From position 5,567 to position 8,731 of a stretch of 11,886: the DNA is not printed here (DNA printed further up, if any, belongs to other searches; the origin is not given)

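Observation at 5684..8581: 954-aa protein of unknown function opening the late block, with ambiguous start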

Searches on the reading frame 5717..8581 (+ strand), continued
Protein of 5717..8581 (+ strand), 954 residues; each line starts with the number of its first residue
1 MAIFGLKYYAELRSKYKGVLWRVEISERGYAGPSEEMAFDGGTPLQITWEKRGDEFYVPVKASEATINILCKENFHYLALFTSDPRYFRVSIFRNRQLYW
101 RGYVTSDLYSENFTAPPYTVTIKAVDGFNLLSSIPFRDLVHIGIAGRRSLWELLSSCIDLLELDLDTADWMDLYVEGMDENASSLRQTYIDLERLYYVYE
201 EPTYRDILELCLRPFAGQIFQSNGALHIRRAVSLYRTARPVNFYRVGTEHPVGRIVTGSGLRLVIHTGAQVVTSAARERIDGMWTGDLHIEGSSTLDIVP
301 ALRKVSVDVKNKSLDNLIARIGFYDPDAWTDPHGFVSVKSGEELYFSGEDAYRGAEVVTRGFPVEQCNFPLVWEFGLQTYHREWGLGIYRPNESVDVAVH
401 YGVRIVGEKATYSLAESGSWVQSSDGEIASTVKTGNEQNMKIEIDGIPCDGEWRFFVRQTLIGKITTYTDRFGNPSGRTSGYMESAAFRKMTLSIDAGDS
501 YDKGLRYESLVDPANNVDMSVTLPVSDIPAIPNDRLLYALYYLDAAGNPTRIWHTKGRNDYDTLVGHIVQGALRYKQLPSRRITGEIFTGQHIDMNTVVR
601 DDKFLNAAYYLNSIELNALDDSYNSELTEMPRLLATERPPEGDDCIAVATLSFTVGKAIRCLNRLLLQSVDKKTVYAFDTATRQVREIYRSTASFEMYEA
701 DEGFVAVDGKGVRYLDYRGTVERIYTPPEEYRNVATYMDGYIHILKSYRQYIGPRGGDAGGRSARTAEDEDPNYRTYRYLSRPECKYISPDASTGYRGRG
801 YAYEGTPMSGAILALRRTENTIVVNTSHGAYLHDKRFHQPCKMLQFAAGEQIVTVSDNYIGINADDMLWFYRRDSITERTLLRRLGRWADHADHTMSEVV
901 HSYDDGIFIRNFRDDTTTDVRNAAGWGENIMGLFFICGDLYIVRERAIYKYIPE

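Call 39: find_related_loci(query=A1, collection=genome_contigs, flank=10000)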
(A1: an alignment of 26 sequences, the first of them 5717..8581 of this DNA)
Query A1 (954 aa) in genome_contigs; peptide patterns used: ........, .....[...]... (x = any residue, [..] = any of these).
93 stretches matched a pattern; 42 encode a relative of the query (tblastn E <= 1e-3); 42 distinct loci.
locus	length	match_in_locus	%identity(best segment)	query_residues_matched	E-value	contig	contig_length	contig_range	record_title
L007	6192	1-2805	97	20-954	0e+0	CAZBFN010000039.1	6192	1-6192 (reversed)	MAG TPA_asm: uncultured Roseburia sp. isolate SRP350583_co2_129 genome assembly, contig: NODE_19158_length_6192_cov_9.05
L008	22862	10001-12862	95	1-954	0e+0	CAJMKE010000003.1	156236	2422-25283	MAG TPA_asm: uncultured Alistipes sp. isolate SRR5580395-bin.36 genome assembly, contig: NODE_97_length_156236_cov_7.216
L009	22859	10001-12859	93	1-954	0e+0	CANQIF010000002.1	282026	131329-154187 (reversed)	MAG: uncultured Alistipes sp. isolate Lapin-030__bin28 genome assembly, contig: Lapin-030__NODE_17_length_282026_cov_21.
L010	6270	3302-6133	68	1-953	0e+0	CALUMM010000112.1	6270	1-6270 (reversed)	MAG: uncultured Alistipes sp. isolate BRZ_P__bin39 genome assembly, contig: BRZ_P__NODE_12394_length_6270_cov_10.161150,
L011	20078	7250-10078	68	1-953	0e+0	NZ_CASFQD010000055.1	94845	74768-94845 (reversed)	Uncultured Alistipes sp. isolate SI.B47.metabat-bins.143 SI.B47.metabat-bins.143.fa_k141_453787, whole genome shotgun se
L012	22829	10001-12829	67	1-953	0e+0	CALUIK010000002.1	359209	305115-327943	MAG: uncultured Alistipes sp. isolate BRZ_NS__bin42 genome assembly, contig: BRZ_NS__NODE_20_length_359209_cov_33.658580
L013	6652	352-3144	58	1-954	0e+0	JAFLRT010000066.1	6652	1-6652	MAG: Alistipes sp. isolate HAN008 Seq66, whole genome shotgun sequence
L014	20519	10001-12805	57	1-954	0e+0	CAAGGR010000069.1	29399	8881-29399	MAG TPA_asm: uncultured Alistipes sp., isolate HGM05540, WGS project CAAGGR010000000 data, contig: SRS476212_63_k119_258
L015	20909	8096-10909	56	1-954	0e+0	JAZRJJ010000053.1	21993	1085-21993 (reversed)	MAG: Alistipes sp. isolate T1900045467_YK20190158.MAGScoT_cleanbin_000024 SGB_7216_k141_25570, whole genome shotgun sequ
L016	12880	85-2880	56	1-954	0e+0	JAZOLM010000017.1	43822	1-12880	MAG: Alistipes sp. isolate T1900045654_YK20190348.MAGScoT_cleanbin_000029 SGB_8231_k141_1685287, whole genome shotgun se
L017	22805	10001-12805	56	1-954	0e+0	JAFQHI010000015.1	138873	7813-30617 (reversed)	MAG: Alistipes sp. isolate RGIG1820 Goat_Cecum-5__c1078, whole genome shotgun sequence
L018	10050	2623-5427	56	1-954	0e+0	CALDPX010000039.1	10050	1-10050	MAG TPA_asm: uncultured Alistipes sp. isolate SRR6425816_bin.102_CONCOCT_v1.1_MAG genome assembly, contig: ERZ1767626.41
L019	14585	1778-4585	56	1-954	0e+0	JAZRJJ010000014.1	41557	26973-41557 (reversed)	MAG: Alistipes sp. isolate T1900045467_YK20190158.MAGScoT_cleanbin_000024 SGB_7216_k141_2521529, whole genome shotgun se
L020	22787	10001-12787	55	1-952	0e+0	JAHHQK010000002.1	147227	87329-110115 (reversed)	MAG: Alistipes sp. isolate MAG002 MAG002_2, whole genome shotgun sequence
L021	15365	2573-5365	56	1-953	0e+0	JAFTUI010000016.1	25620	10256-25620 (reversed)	MAG: Tidjanibacter sp. isolate RGIG4157 Roe_deer_Colon-1__c1656, whole genome shotgun sequence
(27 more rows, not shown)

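Call 54: search_solved_structures(query=L003:17395-19533:+, max_evalue=10)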
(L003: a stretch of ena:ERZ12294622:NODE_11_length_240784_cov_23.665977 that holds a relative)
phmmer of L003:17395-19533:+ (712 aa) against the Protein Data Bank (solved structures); distinct sequences matched with E-value up to 10: 3.
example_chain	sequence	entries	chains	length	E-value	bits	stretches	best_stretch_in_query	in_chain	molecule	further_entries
9d93_La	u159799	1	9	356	0.12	14.2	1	43-73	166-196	Tail collar fibers, gp4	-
1hbh_B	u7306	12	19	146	0.27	13.1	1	212-309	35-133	HEMOGLOBIN (DEOXY) (BETA CHAIN) | HEMOGLOBIN (CARBONMONOXY) (BETA CHAIN) | Hemoglobin beta chain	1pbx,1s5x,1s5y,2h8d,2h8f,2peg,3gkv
4e4d_R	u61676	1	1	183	3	9.6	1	96-143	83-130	Tumor necrosis factor receptor superfamily member 11B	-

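Call 65: find_related_loci(query=A1, collection=viral_contigs, flank=10000)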
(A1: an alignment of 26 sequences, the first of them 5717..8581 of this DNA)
Query A1 (954 aa) in viral_contigs; peptide patterns used: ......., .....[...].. (x = any residue, [..] = any of these).
94 stretches matched a pattern; 37 encode a relative of the query (tblastn E <= 1e-3); 37 distinct loci.
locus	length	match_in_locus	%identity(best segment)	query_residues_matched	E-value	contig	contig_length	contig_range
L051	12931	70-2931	97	1-954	0e+0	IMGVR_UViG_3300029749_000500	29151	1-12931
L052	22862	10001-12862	97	1-954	0e+0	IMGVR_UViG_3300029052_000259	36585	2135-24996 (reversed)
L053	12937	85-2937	95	4-954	0e+0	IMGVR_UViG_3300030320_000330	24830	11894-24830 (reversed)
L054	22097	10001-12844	75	4-954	0e+0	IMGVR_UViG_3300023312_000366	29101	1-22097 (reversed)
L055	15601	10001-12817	74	4-953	0e+0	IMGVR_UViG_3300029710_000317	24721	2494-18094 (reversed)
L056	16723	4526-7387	100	1-954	0e+0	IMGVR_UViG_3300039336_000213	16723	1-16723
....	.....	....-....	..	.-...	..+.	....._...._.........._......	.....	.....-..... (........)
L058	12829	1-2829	69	1-953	0e+0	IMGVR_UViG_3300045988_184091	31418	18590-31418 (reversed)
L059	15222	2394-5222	68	1-953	0e+0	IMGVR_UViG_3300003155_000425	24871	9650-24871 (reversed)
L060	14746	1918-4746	68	1-953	0e+0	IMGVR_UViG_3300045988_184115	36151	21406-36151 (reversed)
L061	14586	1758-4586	68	1-953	0e+0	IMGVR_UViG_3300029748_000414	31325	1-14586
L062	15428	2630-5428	57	1-954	0e+0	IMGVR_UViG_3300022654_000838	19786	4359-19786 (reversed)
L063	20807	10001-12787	55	1-952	0e+0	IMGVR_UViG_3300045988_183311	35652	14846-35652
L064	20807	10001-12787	55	1-952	0e+0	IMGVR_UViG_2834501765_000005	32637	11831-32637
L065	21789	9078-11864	55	1-952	0e+0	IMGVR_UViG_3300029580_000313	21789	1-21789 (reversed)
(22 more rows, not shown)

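Call 70: search_protein_families(library=pfam, proteins=[P0182, P0199, P0208, P0226, P0246, P0254, P0153, P0140], max_evalue=0.001)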
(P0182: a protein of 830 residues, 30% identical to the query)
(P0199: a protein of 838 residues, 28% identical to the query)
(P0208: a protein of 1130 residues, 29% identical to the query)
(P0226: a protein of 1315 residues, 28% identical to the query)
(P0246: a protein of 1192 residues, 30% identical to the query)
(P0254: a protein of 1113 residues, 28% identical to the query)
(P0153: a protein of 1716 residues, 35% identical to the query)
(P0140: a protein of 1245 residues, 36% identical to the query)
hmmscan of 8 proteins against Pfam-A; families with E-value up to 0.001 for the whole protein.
P0182 (830 aa): 0 families

P0199 (838 aa): 0 families

P0208 (1130 aa): 0 families

P0226 (1315 aa): 0 families

P0246 (1192 aa): 0 families

P0254 (1113 aa): 0 families

P0153 (1716 aa): 2 families
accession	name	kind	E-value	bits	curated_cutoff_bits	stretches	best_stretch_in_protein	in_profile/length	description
PF13620.12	CarboxypepD_reg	-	2.2e-05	25.1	32.3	0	1242-1314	5-74/82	Carboxypeptidase regulatory-like domain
PF08308.17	PEGA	-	3.4e-05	24.1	20.8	0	1487-1508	39-60/71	PEGA domain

P0140 (1245 aa): 2 families
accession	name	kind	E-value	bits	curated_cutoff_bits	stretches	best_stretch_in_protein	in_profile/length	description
PF13004.13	BACON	-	1.8e-23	82.7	25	2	1180-1234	2-60/61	Putative binding domain, N-terminal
PF19190.6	BACON_2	-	1.6e-20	73.2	25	3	1078-1147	13-91/94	Viral BACON domain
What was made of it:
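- One of them carries BACON carbohydrate-binding domains (call 70).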

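Call 74: list_cluster_members(proteins=[window:5717-8581:+])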
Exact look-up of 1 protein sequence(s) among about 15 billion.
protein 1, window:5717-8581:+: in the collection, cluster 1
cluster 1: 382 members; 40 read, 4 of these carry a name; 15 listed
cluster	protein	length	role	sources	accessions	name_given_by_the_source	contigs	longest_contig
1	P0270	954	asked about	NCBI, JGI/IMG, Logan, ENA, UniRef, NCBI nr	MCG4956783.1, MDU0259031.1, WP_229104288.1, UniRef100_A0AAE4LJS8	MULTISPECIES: hypothetical protein [Alistipes] | hypothetical protein | Uncharacterized protein n=2 Tax=root TaxID=1 RepID=A0AAE4LJS8_9BACT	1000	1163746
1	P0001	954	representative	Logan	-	-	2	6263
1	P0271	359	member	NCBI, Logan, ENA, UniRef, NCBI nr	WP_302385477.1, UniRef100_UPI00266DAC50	hypothetical protein [uncultured Alistipes sp.] | hypothetical protein n=1 Tax=uncultured Alistipes sp. TaxID=538949 RepID=UPI00266DAC50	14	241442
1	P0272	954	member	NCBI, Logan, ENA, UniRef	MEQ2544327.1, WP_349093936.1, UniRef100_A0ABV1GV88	hypothetical protein [Alistipes intestinihominis] | Virion structural protein n=1 Tax=Alistipes intestinihominis TaxID=3133172 ...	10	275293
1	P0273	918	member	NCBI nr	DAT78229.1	MAG TPA: hypothetical protein [Caudoviricetes sp.]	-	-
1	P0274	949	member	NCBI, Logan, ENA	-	-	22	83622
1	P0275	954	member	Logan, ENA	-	-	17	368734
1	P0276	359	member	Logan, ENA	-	-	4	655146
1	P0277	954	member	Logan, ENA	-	-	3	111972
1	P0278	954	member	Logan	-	-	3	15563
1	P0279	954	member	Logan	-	-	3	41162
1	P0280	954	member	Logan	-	-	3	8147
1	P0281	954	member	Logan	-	-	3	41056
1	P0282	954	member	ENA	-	-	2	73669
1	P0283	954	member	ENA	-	-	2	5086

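Call 75: find_homologous_proteins(query=L003:17395-19533:+)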
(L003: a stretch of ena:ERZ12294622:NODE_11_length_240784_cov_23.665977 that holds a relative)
Query L003:17395-19533:+ (712 aa): 1027 proteins with E <= 0.001 among 8000 candidates; the best 120 are listed.
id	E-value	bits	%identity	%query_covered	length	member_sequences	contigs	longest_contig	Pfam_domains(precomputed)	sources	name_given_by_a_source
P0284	0.0e+0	1509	93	100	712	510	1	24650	-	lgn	-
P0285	0.0e+0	1497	93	100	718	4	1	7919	-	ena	-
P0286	0.0e+0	1480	90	100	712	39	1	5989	-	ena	-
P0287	0.0e+0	1456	91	100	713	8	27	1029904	-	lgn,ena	-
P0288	0.0e+0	1319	80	100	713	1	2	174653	-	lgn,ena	-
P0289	0.0e+0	1298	79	100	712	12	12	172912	-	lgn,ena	-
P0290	0.0e+0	1296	80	100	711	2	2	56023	-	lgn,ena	-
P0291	0.0e+0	1292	79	100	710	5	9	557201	-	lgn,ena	-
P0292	0.0e+0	1291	79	100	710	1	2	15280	-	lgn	-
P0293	0.0e+0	1282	93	56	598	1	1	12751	-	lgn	-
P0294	0.0e+0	1273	78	100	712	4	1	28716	-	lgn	-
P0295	0.0e+0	1271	78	100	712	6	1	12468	-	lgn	-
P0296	0.0e+0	1252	77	100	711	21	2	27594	-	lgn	-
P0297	0.0e+0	1235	75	100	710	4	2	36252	-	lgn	-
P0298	0.0e+0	1227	100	76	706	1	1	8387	-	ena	-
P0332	2.3e-295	1000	73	84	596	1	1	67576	-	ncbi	-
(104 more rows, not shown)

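Call 82: find_related_loci(query=P0153, collection=viral_contigs, flank=9000)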
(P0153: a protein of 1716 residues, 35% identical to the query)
Query P0153 (1716 aa) in viral_contigs; peptide patterns used: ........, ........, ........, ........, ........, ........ (x = any residue, [..] = any of these).
14 stretches matched a pattern; 7 encode a relative of the query (tblastn E <= 1e-3); 7 distinct loci.
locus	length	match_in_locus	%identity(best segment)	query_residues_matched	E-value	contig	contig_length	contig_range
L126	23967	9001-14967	54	4-1715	0e+0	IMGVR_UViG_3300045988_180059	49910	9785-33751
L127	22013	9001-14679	54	4-1715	0e+0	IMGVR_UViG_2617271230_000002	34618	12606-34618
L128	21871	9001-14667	53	4-1715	0e+0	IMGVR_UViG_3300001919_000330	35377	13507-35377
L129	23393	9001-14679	54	4-1715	0e+0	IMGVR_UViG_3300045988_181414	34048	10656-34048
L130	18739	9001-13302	60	1-1716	0e+0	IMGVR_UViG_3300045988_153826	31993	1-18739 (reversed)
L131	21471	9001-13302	60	1-1716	0e+0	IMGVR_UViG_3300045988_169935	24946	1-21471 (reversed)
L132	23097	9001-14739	53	1-1715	0e+0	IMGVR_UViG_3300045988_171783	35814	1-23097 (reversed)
